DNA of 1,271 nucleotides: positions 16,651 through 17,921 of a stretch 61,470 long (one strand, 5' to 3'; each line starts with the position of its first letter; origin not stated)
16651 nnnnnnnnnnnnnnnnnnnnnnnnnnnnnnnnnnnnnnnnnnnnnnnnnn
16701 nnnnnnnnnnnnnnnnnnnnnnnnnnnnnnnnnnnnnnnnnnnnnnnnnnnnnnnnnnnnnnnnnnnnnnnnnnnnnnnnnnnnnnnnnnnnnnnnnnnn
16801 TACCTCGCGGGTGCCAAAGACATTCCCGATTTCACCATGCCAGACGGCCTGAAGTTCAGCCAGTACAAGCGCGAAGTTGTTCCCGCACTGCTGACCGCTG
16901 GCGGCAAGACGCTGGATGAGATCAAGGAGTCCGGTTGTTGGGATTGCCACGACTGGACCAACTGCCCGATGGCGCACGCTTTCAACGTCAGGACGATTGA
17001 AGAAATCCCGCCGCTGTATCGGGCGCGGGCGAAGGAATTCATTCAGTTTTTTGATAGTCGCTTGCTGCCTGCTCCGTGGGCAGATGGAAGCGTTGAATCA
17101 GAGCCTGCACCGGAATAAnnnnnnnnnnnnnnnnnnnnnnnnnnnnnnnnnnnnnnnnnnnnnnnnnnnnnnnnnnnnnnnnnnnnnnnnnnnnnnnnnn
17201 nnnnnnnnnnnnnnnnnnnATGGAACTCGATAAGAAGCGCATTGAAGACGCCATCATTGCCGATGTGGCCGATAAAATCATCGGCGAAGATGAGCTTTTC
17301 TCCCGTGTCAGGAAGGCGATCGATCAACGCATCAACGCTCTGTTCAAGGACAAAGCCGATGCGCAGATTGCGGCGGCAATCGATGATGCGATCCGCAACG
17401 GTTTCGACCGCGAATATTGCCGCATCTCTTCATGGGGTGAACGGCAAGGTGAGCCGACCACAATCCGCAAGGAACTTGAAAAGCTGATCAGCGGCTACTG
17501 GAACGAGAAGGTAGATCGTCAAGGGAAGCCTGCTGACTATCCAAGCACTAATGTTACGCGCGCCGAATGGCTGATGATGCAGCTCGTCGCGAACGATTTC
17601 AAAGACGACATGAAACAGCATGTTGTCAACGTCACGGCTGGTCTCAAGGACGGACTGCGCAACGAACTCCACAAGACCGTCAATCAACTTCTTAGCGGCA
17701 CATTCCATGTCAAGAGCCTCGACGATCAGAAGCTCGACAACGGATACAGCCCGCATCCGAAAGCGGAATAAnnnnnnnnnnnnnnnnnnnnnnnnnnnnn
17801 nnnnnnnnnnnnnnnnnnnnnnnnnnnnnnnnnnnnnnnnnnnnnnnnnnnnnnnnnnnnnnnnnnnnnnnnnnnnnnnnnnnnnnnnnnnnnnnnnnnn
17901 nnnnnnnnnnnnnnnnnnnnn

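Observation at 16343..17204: Pentapeptide-repeat protein as a self-contained unit in the N/rex position next to the repressor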

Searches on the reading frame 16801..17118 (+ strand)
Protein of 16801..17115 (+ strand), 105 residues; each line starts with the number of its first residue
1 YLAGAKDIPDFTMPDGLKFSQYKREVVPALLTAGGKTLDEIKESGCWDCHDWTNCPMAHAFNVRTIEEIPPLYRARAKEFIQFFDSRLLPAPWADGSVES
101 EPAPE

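Call 13: search_protein_families(library=phrogs, proteins=[window:16822-17118:+], max_evalue=0.01)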
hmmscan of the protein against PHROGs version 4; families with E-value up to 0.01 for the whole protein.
window:16822-17118:+ (98 aa): 0 families

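Call 14: search_protein_families(library=padloc, proteins=[window:16822-17118:+], max_evalue=0.1)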
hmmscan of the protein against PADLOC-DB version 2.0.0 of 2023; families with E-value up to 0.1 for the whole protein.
window:16822-17118:+ (98 aa): 0 families

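Call 15: search_protein_families(library=ncbifam, proteins=[window:16822-17118:+], max_evalue=0.1)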
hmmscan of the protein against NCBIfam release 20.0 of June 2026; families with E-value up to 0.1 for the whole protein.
window:16822-17118:+ (98 aa): 0 families

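Call 30: find_related_loci(query=A5, collection=viral_contigs, flank=6000)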
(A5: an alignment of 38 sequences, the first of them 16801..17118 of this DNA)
Query A5 (105 aa) in viral_contigs; peptide patterns used: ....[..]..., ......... (x = any residue, [..] = any of these).
43 stretches matched a pattern; 31 encode a relative of the query (tblastn E <= 1e-3); 31 distinct loci.
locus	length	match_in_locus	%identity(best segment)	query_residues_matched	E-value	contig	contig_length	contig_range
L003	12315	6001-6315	91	1-105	3e-68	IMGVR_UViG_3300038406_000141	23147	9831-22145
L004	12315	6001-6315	91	1-105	3e-68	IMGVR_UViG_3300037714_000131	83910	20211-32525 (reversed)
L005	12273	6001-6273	64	2-92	4e-40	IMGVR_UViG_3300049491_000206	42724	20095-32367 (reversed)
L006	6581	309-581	54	2-93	4e-33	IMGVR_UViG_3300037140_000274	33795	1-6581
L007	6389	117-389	54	2-93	2e-31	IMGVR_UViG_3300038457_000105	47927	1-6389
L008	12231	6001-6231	57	16-92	3e-29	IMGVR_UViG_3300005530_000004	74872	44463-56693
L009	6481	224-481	52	2-92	3e-29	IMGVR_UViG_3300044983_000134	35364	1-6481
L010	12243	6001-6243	57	10-92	1e-28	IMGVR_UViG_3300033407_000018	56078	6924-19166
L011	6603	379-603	56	16-90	2e-27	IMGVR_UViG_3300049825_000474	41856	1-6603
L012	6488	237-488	51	9-92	3e-27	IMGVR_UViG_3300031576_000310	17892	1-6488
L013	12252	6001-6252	50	7-92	6e-27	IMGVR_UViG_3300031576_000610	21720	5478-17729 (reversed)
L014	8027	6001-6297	44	2-105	9e-27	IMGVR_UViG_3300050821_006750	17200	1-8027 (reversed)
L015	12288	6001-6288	45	1-90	9e-27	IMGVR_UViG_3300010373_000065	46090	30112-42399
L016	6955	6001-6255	47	8-92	1e-26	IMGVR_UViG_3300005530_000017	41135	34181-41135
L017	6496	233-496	48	3-92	3e-26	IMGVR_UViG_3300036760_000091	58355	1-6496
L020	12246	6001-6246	47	2-86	3e-25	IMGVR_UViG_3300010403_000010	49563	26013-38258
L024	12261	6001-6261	44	2-92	1e-23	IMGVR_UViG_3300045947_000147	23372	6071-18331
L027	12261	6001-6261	46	4-92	6e-23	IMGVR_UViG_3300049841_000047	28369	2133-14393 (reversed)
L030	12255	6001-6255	44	2-86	2e-21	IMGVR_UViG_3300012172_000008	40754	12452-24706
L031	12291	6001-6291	40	7-102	3e-21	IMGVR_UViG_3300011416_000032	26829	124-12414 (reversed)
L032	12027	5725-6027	41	2-102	3e-21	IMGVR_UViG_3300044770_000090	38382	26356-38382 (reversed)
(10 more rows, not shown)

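Call 31: search_solved_structures(query=A5, max_evalue=1)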
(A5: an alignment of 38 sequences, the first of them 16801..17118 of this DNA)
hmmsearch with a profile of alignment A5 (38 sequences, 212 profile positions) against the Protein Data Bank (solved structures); distinct sequences matched with E-value up to 1: 34.
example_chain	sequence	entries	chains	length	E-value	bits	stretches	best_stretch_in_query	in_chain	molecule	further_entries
5dqa_A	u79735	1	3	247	9.4e-50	172.3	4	45-109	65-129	t3284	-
5dns_A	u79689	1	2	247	2.1e-49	171.1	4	45-110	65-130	t1428 beta1 loop design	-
5di5_A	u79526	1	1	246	4.5e-49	170.1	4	45-107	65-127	beta1 t801 loop variant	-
5dn0_A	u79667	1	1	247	8.6e-49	169.2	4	45-108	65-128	beta1 t1555 loop variant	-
4yfo_A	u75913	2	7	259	8.1e-43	149.6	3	44-112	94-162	beta1_ex1 | 6beta1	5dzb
5dra_A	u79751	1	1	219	3.9e-39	137.6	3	39-116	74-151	3beta1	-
4yc5_A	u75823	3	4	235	1.8e-38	135.5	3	44-111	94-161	beta1 | beta1 protein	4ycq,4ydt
2j8k_A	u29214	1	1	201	3e-38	134.7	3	46-110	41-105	NP275-NP276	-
4yei_A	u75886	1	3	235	3.7e-38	134.4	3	44-111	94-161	beta1mut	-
3du1_X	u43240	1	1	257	1.2e-34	122.9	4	46-110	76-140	All3740 protein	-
3n90_A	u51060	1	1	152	1.7e-19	73.5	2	47-122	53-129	Thylakoid lumenal 15 kDa protein 1, chloroplastic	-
6omx_A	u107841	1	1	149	2.8e-16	62.9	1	43-106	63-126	Alr5209 protein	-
2o6w_A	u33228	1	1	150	1.3e-15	60.7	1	43-113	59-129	Repeat Five Residue (Rfr) protein or pentapeptide repeat protein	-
2j8i_A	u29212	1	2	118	1.4e-15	60.6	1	38-110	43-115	NP275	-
9ngw_A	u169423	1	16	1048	1.8e-14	57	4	46-111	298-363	IcmE (DotG)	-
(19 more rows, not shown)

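Call 41: search_protein_families(library=pfam, proteins=[L010:6801-8135:+, L020:6556-7920:+, L027:6255-7763:+, L013:6114-8207:+, L030:6948-9194:+, L032:7382-8755:+, L031:7020-8252:+, L024:4214-5563:+, L030:4185-5609:+, L014:4402-5490:+], max_evalue=0.001)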
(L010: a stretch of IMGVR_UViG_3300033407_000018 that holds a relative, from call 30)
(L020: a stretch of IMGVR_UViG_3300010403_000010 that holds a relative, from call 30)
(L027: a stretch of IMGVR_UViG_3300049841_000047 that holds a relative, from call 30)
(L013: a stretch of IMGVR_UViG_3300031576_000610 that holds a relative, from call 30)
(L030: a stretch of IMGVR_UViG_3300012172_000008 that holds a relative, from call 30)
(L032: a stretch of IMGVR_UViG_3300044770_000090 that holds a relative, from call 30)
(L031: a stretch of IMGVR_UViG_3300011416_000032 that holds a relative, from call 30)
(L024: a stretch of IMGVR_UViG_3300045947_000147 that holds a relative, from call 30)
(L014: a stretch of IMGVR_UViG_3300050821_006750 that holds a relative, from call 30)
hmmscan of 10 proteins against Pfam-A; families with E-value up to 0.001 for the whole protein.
L010:6801-8135:+ (444 aa): 0 families

L020:6556-7920:+ (454 aa): 2 families
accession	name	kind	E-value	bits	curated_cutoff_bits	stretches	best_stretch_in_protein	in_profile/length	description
PF13476.12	AAA_23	-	6e-12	47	27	1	35-268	1-196/201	AAA domain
PF02463.25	SMC_N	-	1.4e-05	25.1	40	1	36-81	5-52/220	RecF/RecN/SMC N terminal domain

L027:6255-7763:+ (502 aa): 2 families
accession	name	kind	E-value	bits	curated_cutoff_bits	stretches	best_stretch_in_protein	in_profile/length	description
PF02739.22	5_3_exonuc_N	-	9.7e-25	87.6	34.3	1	10-163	3-164/164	5'-3' exonuclease, N-terminal resolvase-like domain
PF01367.25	5_3_exonuc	-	4.1e-21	75.7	40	1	164-251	1-85/97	5'-3' exonuclease, C-terminal SAM fold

L013:6114-8207:+ (697 aa): 5 families
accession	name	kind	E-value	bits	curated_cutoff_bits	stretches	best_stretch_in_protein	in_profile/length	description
PF13476.12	AAA_23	-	6.1e-14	53.6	27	1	67-123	1-56/201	AAA domain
PF02463.25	SMC_N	-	3.4e-09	36.9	40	1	65-109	2-48/220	RecF/RecN/SMC N terminal domain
PF13175.12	AAA_15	-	4.8e-09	36.8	32.1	1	63-106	1-44/374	AAA ATPase domain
PF13555.12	AAA_29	-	2e-05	24.7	27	1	67-112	3-49/61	P-loop containing region of AAA domain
PF13514.12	AAA_27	-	0.00013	22.1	22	1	63-111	1-52/206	AAA domain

L030:6948-9194:+ (748 aa): 0 families

L032:7382-8755:+ (457 aa): 1 family
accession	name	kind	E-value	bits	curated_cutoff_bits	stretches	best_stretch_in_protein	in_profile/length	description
PF00145.23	DNA_methylase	-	2e-34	119.9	22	1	81-455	2-322/324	C-5 cytosine-specific DNA methylase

L031:7020-8252:+ (410 aa): 0 families

L024:4214-5563:+ (449 aa): 0 families

L030:4185-5609:+ (474 aa): 0 families

L014:4402-5490:+ (362 aa): 0 families

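Call 42: predict_structure(alignment_id=A5)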
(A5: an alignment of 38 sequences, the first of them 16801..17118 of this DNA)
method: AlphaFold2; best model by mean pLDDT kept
length: 105 residues; sequences in the alignment: 38
mean_pLDDT: 77.8   pTM: 0.64
mean pLDDT of the five models: 77.8, 75.8, 75.8, 75.6, 74.7
residues with pLDDT >= 90: 6; 70-90: 78; 50-70: 7; < 50: 14
segments of 3 or more residues with pLDDT < 50: 1-6, 95-102
pLDDT, mean of each block of 10 residues (from residue 1): 49 84 87 88 83 83 89 89 84 57 50
secondary structure, 60 per line:
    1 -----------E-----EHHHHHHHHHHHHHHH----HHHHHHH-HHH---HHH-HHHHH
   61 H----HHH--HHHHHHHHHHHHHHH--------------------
elements in order: H19-33 H38-44 H56-61 H71-85

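Call 45: fold_search(model_id=the predicted structure, library=pdb)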
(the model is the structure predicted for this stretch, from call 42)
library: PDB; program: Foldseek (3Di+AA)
matches with E <= 10: 15; with E <= 0.001: 0
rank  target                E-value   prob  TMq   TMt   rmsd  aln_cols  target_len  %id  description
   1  9ncq_B                3.7e+00  0.06  0.25  0.28   9.3        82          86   12  Cryo-EM structure of Fas-FADD complex (released 2025-11-05)
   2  8zva                  4.4e+00  0.04  0.23  0.12   7.5        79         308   11  structure of ShosA from E.coli APEC O1 (released 2025-04-09)
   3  6ig0_A                5.2e+00  0.06  0.28  0.06   7.9        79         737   20  Type III-A Csm complex, Cryo-EM structure of Csm-CTR1, ATP bound (released 2018-12-12)
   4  9ncq_E                5.2e+00  0.05  0.24  0.27   7.4        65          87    9  Cryo-EM structure of Fas-FADD complex (released 2025-11-05)
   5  3he0_C                5.5e+00  0.03  0.21  0.14  11.1        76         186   13  The Structure of a Putative Transcriptional Regulator TetR Family Protein from Vibrio parahaemolyticus. (released 2009-07-07)
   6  7x6g_A                6.9e+00  0.03  0.23  0.18  11.7        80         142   12  Outer membrane lipoprotein QseG of Escherichia coli O157:H7 (released 2023-03-15)
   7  6ifl_A                7.3e+00  0.04  0.28  0.07   9.2        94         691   18  Cryo-EM structure of type III-A Csm-NTR complex (released 2018-12-12)
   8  3r1v_B                7.8e+00  0.03  0.25  0.22   9.6        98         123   16  Odorant Binding Protein 7 from Anopheles gambiae with Four Disulfide Bridges, in complex with an azo compound (released 2011-10-19)
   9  9s3p_F                8.2e+00  0.05  0.24  0.10   8.9        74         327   16  Human carboxyhemoglobin bound to Staphylococcus aureus IsdH-N2N3 - 3IsdH(alpha2beta):Hbtet complex (released 2025-11-12)
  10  8tp8_B                8.2e+00  0.03  0.22  0.10   9.6        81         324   15  Structure of the C. crescentus WYL-activator, DriD, bound to ssDNA and cognate DNA (released 2023-11-29)
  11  9j02                  8.2e+00  0.02  0.20  0.06  12.3        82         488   16  cryo-EM structure of apo hOAT1 (released 2025-08-13)
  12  6tb2_D                8.7e+00  0.05  0.24  0.10   8.7        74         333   16  Structure of human haptoglobin-hemoglobin bound to S. aureus IsdH (released 2019-12-18)
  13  9dsx_D                9.8e+00  0.04  0.24  0.10   7.5        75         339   15  Crystal structure of the complex of M. tuberculosis PheRS with cognate precursor tRNA and fragment DDD00107555 (released 2025-06-04)
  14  9drs_D                9.8e+00  0.03  0.25  0.11   7.4        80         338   15  Crystal structure of M. tuberculosis PheRS-tRNA complex bound to inhibitor D-116 (released 2025-02-12)
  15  7vd5_17               9.8e+00  0.01  0.20  0.13  13.5        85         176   16  Structure of C2S2M2-type PSII-FCPII supercomplex from diatom (released 2022-03-02)

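Call 50: fold_search(model_id=the predicted structure, library=viral)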
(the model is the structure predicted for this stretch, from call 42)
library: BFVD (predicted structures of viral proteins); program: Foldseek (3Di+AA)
matches with E <= 10: 42; with E <= 0.001: 0
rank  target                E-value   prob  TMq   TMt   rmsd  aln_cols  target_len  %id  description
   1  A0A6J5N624            2.1e+00  0.14  0.26  0.37   7.7        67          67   18  Uncharacterized protein [uncultured Caudovirales phage]
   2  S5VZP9                3.2e+00  0.03  0.20  0.08  21.4       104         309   12  Uncharacterized protein [Pseudomonas phage PaBG]
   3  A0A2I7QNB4            5.1e+00  0.07  0.24  0.17   5.2        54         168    9  (no name in the UniProt tables at hand)
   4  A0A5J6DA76            5.1e+00  0.02  0.21  0.18  17.1       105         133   16  Uncharacterized protein [Erwinia phage pEp_SNUABM_08]
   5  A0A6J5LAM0            5.1e+00  0.02  0.22  0.05  24.3        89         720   19  Uncharacterized protein [uncultured Caudovirales phage]
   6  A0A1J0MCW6            5.7e+00  0.04  0.23  0.25   6.8        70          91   16  (no name in the UniProt tables at hand)
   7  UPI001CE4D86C         5.7e+00  0.04  0.23  0.19   6.4        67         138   13  (no name look-up for this kind of identifier)
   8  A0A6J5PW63            6.1e+00  0.02  0.22  0.18  19.7       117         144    9  Uncharacterized protein [uncultured Caudovirales phage]
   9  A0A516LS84            6.4e+00  0.04  0.21  0.21   7.9        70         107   16  (no name in the UniProt tables at hand)
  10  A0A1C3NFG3            6.4e+00  0.03  0.26  0.18  12.6        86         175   13  (no name in the UniProt tables at hand)
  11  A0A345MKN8            6.4e+00  0.02  0.19  0.22  10.8        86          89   10  (no name in the UniProt tables at hand)
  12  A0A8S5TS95            6.8e+00  0.04  0.22  0.12  11.4        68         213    7  DNA repair protein [Siphoviridae sp. cttG313]
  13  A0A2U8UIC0            6.8e+00  0.03  0.24  0.27   7.7        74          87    7  (no name in the UniProt tables at hand)
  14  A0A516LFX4            6.8e+00  0.03  0.22  0.13  12.4        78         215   17  (no name in the UniProt tables at hand)
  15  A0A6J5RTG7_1          6.8e+00  0.02  0.21  0.04  16.9       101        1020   12  Phage head morphogenesis domain containing protein [uncultured Caudovirales phage]
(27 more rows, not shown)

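Call 53: search_protein_families(library=pfam, proteins=[window:16801-17115:+], max_evalue=1)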
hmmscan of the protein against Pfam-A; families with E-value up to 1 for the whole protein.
seq(105 aa): 1 family
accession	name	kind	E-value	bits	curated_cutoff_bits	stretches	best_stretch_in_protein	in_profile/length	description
PF25512.1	zf-CCCH_AtC3H23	-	0.06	13.5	27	1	49-60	17-28/34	AtC3H23-like, CCCH zinc finger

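Call 55: search_dna_similar(query=window:16816-17115:+, collection=phages, mode=protein, max_rows=40, max_evalue=0.001)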
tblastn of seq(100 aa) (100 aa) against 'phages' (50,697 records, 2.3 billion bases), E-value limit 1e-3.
No match.

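Call 74: find_related_loci(query=A5, collection=genome_contigs, flank=4000)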
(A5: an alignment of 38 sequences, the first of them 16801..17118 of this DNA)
Query A5 (105 aa) in genome_contigs; peptide patterns used: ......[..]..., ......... (x = any residue, [..] = any of these).
85 stretches matched a pattern; 16 encode a relative of the query (tblastn E <= 1e-3); 16 distinct loci.
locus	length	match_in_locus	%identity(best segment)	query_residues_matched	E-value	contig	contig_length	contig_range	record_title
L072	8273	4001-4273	62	2-89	5e-37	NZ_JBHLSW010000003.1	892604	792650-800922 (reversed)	Brevundimonas balnearis strain NCAIM B.02621 soapdenovo_K_83_3, whole genome shotgun sequence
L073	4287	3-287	48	2-94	2e-29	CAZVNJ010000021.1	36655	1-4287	MAG TPA_asm: uncultured Dehalococcoides sp. isolate SRP237561_co1_116 genome assembly, contig: NODE_1597_length_36655_co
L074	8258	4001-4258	50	12-103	3e-28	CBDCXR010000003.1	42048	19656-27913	MAG: Planctomycetota bacterium isolate 4b603351-8a71-4708-9f49-a82285727c68 genome assembly, contig: contig_3, whole gen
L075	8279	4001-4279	46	2-94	9e-25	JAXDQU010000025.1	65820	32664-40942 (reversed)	MAG: Thermoplasmata archaeon isolate BP_742 scaffold_278753, whole genome shotgun sequence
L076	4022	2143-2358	50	19-90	1e-23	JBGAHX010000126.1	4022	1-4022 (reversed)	MAG: Gemmatimonadaceae bacterium isolate MAG_MBR_H125.88 MBRH125-88_opera_contig_32157, whole genome shotgun sequence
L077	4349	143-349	52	22-90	2e-22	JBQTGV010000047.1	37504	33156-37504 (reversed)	MAG: Candidatus Eiseniibacteriota bacterium isolate SAR286 c_000000209832, whole genome shotgun sequence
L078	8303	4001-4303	42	2-98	2e-22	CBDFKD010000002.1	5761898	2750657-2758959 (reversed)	MAG: Acidobacteriota bacterium isolate 7e5f31be-4d53-489f-8f60-5a0dc3af79c0 genome assembly, contig: contig_2, whole gen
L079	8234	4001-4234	43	12-90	5e-20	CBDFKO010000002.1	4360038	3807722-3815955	MAG: Acidobacteriota bacterium isolate 56443360-9f90-4b44-89ee-e98ee14cdcc8 genome assembly, contig: contig_2, whole gen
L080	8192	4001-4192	47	27-90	4e-19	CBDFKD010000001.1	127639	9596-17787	MAG: Acidobacteriota bacterium isolate 7e5f31be-4d53-489f-8f60-5a0dc3af79c0 genome assembly, contig: contig_1, whole gen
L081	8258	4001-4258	40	2-90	6e-19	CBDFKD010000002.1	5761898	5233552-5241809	MAG: Acidobacteriota bacterium isolate 7e5f31be-4d53-489f-8f60-5a0dc3af79c0 genome assembly, contig: contig_2, whole gen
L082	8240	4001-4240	40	10-90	3e-18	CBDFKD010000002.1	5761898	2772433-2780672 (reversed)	MAG: Acidobacteriota bacterium isolate 7e5f31be-4d53-489f-8f60-5a0dc3af79c0 genome assembly, contig: contig_2, whole gen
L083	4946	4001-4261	43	2-89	3e-18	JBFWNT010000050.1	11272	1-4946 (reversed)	MAG: Thermoleophilia bacterium isolate CA_2019_TPBF_119 NODE_24275_length_11272_cov_5.189592_TPBF, whole genome shotgun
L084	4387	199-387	49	25-89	5e-15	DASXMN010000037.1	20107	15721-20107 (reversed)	MAG TPA_asm: Candidatus Angelobacter sp. isolate SMAG_U5329 k141_3223562, whole genome shotgun sequence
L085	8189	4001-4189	45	25-89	1e-13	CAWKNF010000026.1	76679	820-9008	MAG: uncultured Acidobacteriaceae bacterium isolate MFD00731.bin.2.129 genome assembly, contig: contig_75956, whole geno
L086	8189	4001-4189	42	25-89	3e-13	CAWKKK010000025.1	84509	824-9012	MAG: uncultured Acidobacteriaceae bacterium isolate MFD00731.bin.3.48 genome assembly, contig: contig_72148, whole genom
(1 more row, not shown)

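Call 77: search_protein_representatives(protein=window:16822-17118:+)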
Query: 98 residues. Proteins with E-value up to 0.001 (for the whole library): 256; up to 1e-10: 199; up to 1e-30: 3. The best 150 are listed.
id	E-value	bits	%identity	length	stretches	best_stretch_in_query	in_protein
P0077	5.8e-37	142.3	67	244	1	1-88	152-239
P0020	1.4e-32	128.3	67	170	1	2-85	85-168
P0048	8.2e-31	122.6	61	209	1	2-86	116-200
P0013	2.1e-30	121.3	68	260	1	3-87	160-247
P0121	5.7e-30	119.9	60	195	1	1-88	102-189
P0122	7.4e-28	113.1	55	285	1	3-86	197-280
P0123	7.4e-27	109.9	61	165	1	6-85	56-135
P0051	9.3e-26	106.3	54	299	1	3-95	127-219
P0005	9.7e-26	106.3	59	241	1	1-92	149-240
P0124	2.9e-25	104.7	57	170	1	5-89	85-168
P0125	2.5e-24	101.7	57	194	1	5-86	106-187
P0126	2.9e-24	101.5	51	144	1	4-93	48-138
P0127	2.9e-24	101.5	54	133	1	4-86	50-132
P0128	1.2e-23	99.5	52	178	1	5-86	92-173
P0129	1.5e-23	99.2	55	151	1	8-90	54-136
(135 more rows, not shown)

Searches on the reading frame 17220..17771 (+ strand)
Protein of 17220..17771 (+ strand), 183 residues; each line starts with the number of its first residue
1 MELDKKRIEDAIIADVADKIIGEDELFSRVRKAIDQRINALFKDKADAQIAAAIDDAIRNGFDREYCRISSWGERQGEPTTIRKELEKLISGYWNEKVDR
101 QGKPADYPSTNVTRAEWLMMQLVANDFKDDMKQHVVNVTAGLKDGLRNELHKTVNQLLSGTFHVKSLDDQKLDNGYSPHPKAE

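Call 5: search_protein_families(library=pfam, proteins=[window:17220-17771:+], max_evalue=0.01)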
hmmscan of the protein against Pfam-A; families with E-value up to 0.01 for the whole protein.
window:17220-17771:+ (183 aa): 0 families

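Call 13: search_protein_families(library=phrogs, proteins=[window:17220-17771:+], max_evalue=0.01)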
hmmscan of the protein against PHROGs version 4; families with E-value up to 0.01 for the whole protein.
window:17220-17771:+ (183 aa): 2 families
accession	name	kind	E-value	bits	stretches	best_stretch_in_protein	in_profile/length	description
phrog_14855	-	unknown function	1.7e-53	182.4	1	4-170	5-172/179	-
phrog_26090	-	unknown function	1.9e-10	42.1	1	6-137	28-153/172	-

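Call 14: search_protein_families(library=padloc, proteins=[window:17220-17771:+], max_evalue=0.1)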
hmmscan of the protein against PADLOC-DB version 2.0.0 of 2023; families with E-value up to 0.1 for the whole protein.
window:17220-17771:+ (183 aa): 0 families

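Call 15: search_protein_families(library=ncbifam, proteins=[window:17220-17771:+], max_evalue=0.1)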
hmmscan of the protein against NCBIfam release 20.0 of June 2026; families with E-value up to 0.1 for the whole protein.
window:17220-17771:+ (183 aa): 1 family
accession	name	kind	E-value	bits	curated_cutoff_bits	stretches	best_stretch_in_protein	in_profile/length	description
NF053561.1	Rkd2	equivalog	0.028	14.1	290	0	5-56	121-177/196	arcadin-2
